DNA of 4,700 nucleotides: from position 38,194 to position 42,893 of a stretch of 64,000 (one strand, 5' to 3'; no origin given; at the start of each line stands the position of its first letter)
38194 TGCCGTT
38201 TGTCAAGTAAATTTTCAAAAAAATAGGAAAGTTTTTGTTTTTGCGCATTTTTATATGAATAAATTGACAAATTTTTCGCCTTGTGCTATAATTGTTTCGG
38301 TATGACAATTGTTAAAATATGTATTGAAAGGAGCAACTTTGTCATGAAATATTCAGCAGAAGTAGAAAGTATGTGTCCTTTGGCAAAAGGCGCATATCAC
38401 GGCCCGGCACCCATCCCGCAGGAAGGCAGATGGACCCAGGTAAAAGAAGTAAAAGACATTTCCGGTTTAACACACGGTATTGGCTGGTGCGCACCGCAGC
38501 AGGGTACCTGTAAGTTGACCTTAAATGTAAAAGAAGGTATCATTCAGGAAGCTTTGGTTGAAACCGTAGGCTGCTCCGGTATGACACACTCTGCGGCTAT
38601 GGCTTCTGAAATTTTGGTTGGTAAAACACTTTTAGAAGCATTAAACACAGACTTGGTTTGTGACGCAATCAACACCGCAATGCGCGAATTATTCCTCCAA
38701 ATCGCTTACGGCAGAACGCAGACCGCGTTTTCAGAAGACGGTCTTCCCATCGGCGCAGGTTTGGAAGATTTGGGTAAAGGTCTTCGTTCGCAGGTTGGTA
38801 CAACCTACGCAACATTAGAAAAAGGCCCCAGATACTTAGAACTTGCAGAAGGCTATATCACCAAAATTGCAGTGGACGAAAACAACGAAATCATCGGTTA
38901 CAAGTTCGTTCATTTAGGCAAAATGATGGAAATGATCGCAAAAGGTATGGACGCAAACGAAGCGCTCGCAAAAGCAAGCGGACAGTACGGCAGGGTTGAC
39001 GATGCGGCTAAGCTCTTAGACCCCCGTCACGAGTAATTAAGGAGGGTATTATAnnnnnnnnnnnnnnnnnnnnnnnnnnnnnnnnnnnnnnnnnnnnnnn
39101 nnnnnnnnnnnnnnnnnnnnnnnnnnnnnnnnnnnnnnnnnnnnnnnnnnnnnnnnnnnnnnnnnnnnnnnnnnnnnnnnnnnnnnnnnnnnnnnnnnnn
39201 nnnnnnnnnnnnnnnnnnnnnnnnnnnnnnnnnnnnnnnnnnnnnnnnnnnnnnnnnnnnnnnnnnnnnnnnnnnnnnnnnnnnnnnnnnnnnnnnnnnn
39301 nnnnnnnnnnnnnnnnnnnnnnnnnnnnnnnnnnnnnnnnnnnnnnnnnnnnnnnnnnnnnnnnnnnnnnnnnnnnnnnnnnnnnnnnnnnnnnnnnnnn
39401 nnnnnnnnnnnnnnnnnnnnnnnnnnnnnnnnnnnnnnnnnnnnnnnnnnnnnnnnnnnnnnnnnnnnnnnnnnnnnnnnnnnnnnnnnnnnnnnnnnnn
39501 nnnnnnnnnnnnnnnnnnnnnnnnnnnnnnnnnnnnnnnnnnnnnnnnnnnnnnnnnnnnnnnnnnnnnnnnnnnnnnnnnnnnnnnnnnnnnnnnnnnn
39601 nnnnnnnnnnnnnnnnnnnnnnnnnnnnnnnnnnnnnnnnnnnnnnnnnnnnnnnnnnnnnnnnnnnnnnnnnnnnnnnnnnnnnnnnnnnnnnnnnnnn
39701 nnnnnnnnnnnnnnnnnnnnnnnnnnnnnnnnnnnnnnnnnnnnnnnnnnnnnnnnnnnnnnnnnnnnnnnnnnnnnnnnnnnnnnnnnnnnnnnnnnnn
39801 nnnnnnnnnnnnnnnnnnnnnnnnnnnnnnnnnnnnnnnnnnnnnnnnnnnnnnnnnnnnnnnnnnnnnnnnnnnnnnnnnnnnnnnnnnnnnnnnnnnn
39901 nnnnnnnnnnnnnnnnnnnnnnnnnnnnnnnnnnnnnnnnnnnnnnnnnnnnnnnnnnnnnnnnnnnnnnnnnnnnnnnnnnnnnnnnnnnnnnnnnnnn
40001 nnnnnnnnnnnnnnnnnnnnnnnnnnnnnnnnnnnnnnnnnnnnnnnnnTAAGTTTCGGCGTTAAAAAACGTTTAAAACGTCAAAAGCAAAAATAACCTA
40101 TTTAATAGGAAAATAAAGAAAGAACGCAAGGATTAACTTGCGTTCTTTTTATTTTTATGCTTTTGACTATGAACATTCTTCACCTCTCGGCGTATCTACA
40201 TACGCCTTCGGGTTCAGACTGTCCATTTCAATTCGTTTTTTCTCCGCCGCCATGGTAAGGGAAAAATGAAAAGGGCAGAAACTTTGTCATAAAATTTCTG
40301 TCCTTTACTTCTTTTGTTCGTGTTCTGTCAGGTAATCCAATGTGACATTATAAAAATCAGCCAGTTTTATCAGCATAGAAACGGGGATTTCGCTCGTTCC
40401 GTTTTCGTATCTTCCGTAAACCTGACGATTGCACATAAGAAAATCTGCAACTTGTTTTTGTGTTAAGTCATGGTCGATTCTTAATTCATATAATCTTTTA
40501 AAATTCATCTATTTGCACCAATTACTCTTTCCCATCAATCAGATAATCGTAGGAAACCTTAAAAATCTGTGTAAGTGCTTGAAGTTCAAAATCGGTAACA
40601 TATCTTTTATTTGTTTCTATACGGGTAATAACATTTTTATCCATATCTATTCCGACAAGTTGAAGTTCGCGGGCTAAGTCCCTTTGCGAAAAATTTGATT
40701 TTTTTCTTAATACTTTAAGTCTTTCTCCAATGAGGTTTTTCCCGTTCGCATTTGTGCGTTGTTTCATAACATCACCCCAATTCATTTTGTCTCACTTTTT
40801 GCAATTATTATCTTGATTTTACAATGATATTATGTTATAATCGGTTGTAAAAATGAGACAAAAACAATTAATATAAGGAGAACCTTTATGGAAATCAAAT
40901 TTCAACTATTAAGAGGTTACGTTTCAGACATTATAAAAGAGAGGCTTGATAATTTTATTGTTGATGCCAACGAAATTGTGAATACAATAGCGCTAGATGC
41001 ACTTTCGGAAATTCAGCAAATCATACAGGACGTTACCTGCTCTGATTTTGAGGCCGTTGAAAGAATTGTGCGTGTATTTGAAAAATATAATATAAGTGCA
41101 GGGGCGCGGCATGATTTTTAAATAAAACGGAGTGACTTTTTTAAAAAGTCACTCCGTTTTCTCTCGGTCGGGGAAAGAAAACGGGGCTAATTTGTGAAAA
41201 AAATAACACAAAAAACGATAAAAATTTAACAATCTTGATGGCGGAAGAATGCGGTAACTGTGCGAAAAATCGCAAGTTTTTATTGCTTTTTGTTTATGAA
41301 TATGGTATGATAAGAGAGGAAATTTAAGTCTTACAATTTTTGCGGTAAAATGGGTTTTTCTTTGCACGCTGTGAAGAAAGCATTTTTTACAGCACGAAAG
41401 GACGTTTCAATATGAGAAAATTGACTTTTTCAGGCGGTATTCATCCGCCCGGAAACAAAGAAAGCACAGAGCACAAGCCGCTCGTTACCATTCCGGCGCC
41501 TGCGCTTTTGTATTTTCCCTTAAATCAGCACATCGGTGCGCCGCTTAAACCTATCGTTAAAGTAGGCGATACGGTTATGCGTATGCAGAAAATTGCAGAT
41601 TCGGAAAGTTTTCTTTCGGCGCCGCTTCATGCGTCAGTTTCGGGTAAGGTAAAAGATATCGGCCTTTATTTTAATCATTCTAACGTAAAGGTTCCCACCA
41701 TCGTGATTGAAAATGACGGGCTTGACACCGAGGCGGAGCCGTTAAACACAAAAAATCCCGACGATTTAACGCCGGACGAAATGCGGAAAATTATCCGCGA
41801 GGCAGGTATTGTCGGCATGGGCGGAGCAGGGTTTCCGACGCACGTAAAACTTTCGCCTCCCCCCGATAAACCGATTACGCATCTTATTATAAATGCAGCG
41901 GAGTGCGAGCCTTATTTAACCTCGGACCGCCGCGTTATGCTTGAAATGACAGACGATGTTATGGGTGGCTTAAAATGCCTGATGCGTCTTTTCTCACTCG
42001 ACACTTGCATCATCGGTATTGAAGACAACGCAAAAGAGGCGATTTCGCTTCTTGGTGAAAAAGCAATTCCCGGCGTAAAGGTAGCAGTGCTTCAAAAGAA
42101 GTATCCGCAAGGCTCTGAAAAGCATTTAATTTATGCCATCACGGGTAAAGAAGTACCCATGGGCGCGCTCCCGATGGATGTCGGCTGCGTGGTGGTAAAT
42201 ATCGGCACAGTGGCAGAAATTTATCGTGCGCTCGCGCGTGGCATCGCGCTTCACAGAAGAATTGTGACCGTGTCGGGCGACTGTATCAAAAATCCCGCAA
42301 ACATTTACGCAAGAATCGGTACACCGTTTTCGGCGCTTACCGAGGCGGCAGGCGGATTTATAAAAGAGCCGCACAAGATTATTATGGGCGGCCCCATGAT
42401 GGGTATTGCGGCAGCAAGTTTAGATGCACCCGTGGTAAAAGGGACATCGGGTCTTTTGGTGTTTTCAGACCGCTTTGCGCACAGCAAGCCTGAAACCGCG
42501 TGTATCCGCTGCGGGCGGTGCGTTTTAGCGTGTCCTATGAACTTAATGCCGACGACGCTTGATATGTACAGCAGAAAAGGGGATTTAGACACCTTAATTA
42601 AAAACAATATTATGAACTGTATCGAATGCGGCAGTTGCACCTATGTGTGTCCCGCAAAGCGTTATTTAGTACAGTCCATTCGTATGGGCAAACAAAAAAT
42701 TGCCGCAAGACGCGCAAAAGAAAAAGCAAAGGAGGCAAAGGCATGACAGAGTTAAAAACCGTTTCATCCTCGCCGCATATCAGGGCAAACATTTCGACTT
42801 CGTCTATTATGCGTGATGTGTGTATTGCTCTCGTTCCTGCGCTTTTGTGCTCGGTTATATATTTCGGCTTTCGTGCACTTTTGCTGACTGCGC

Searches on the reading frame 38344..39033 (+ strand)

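Call 76: search_protein_families(library=pfam, proteins=[window:38344-39033:+], max_evalue=0.001)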
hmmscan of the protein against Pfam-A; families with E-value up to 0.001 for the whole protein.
window:38344-39033:+ (230 aa): 1 family
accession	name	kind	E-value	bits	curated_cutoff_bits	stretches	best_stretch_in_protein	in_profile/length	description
PF01592.21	NifU_N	-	0.00018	22.1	22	1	57-113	39-95/127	NifU-like N terminal domain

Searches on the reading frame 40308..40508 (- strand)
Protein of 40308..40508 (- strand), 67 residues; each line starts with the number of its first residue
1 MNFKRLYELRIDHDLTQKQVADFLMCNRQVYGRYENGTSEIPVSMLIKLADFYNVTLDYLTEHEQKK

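Call 4: search_protein_families(library=pfam, proteins=[window:40308-40508:-], max_evalue=1)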
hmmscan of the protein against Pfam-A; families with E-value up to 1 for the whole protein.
seq(67 aa): 5 families
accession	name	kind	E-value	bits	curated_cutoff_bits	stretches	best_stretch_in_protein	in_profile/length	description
PF01381.28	HTH_3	-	2.2e-15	56.8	23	1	6-60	1-55/55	Helix-turn-helix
PF12844.13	HTH_19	-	7.6e-08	32.6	30.2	1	4-60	2-58/64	Helix-turn-helix domain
PF13560.12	HTH_31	-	1.8e-07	31.8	27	1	5-58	5-59/64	Helix-turn-helix domain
PF13443.12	HTH_26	-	0.0045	17.7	22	1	5-64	1-61/63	Cro/C1-type HTH DNA-binding domain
PF15731.11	MqsA_antitoxin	-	0.0091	16.6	30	1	7-50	75-117/131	Antitoxin component of bacterial toxin-antitoxin system, MqsA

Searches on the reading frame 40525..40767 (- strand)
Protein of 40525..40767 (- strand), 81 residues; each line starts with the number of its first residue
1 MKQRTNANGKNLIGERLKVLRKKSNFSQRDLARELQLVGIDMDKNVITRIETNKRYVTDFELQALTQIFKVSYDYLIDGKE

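Call 4: search_protein_families(library=pfam, proteins=[window:40525-40767:-], max_evalue=1)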
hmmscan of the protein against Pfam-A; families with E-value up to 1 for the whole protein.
seq(81 aa): 5 families
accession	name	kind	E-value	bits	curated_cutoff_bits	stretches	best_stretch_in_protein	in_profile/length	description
PF12844.13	HTH_19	-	2.2e-09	37.5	30.2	1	14-80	1-62/64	Helix-turn-helix domain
PF01381.28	HTH_3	-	2.8e-08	34.1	23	1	17-76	1-55/55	Helix-turn-helix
PF13560.12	HTH_31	-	1.9e-07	31.8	27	1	13-72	2-57/64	Helix-turn-helix domain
PF13443.12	HTH_26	-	0.00098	19.8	22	1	16-72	1-53/63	Cro/C1-type HTH DNA-binding domain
PF22642.1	MinC_N_1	-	0.063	14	27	1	43-75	41-73/78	Cell-division inhibitor MinC, N-terminal domain-like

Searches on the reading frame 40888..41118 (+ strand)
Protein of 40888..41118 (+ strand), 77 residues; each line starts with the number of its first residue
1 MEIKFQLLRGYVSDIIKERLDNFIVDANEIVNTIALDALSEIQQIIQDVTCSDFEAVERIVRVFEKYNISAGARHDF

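Call 4: search_protein_families(library=pfam, proteins=[window:40888-41118:+], max_evalue=1)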
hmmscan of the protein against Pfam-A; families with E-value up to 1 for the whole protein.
seq(77 aa): 0 families

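Call 5: search_protein_families(library=ncbifam, proteins=[window:40888-41118:+], max_evalue=1)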
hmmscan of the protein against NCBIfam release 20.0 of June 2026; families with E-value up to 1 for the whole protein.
seq(77 aa): 0 families

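Call 7: search_protein_families(library=phrogs, proteins=[window:40888-41118:+], max_evalue=1)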
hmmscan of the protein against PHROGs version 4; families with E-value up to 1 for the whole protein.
seq(77 aa): 4 families
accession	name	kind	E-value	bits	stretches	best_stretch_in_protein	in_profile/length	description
phrog_31750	-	unknown function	0.077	14.2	1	20-51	34-64/72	-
phrog_13159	-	unknown function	0.11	12.8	1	7-50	41-84/228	-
phrog_9549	-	moron, auxiliary metabolic gene and host takeover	0.23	12.4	1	31-72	20-61/221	glycosyltransferase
phrog_4473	-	unknown function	0.43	11.7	0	15-40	34-59/70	-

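Call 8: search_protein_families(library=padloc, proteins=[window:40888-41118:+], max_evalue=1)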
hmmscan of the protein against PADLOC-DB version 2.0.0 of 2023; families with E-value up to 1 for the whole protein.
seq(77 aa): 0 families

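Call 10: find_homologous_proteins(query=window:40888-41118:+, max_evalue=0.001)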
Query seq(77 aa) (77 aa): 2 proteins with E <= 0.001 among 2 candidates.
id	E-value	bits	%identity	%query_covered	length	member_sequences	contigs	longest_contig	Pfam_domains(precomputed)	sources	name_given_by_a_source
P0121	3.1e-41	156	100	100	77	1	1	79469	-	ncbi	-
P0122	1.6e-31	125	78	100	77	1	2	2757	-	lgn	-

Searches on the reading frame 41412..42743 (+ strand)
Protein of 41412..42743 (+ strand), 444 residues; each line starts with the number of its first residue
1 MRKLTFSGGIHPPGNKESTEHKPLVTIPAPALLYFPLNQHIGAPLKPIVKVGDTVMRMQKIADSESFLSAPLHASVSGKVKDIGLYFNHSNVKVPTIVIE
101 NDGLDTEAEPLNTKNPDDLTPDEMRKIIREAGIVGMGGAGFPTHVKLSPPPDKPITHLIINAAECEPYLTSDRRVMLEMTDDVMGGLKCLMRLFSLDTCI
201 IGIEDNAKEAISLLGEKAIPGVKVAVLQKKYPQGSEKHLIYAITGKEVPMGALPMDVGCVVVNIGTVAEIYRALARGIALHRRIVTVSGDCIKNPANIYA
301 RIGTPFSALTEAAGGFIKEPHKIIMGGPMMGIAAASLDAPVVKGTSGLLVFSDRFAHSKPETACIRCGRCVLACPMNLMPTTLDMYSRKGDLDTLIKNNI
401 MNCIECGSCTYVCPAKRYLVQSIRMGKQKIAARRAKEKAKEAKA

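Call 76: search_protein_families(library=pfam, proteins=[window:41412-42743:+], max_evalue=0.001)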
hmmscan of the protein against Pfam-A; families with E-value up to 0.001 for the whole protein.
window:41412-42743:+ (444 aa): 17 families
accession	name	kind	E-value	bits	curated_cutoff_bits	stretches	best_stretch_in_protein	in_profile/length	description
PF01512.22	Complex1_51K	-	9.3e-50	168.9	31.2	1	128-272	1-150/150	Nuo51 FMN-binding domain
PF13375.12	RnfC_N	-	1.6e-34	118.4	25.6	1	5-103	2-100/101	RnfC Barrel sandwich hybrid domain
PF10531.15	SLBB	-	7.1e-12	45.4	27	1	284-333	1-55/55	SLBB domain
PF13187.11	Fer4_9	-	1.1e-09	38.5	27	1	363-416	1-50/52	4Fe-4S dicluster domain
PF12838.12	Fer4_7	-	2.7e-09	37.8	27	1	364-415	2-50/52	4Fe-4S dicluster domain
PF13237.11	Fer4_10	-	3.5e-09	36.9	25.5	1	361-414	6-53/53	4Fe-4S dicluster domain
PF12797.12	Fer4_2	-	1.2e-07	31.6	24.5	1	401-415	8-22/22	4Fe-4S binding domain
PF13183.11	Fer4_8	-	1.5e-07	32.3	27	1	363-416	4-67/68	4Fe-4S dicluster domain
PF00037.32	Fer4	-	4.3e-07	29.9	21.1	1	361-377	5-21/24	4Fe-4S binding domain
PF12837.12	Fer4_6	-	1e-06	28.8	25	1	362-377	7-22/24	4Fe-4S binding domain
PF12800.12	Fer4_4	-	1.7e-06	28.3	24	0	363-376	3-16/17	4Fe-4S binding domain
PF13484.11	Fer4_16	-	2e-06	28.9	30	0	364-382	2-20/66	4Fe-4S double cluster binding domain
PF13534.11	Fer4_17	-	3e-06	28.1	22.2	1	363-415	1-58/61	4Fe-4S dicluster domain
PF14697.11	Fer4_21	-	4.9e-06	27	35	1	361-416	5-54/59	4Fe-4S dicluster domain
PF17179.9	Fer4_22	-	4.6e-05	24.6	27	0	402-416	1-15/95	4Fe-4S dicluster domain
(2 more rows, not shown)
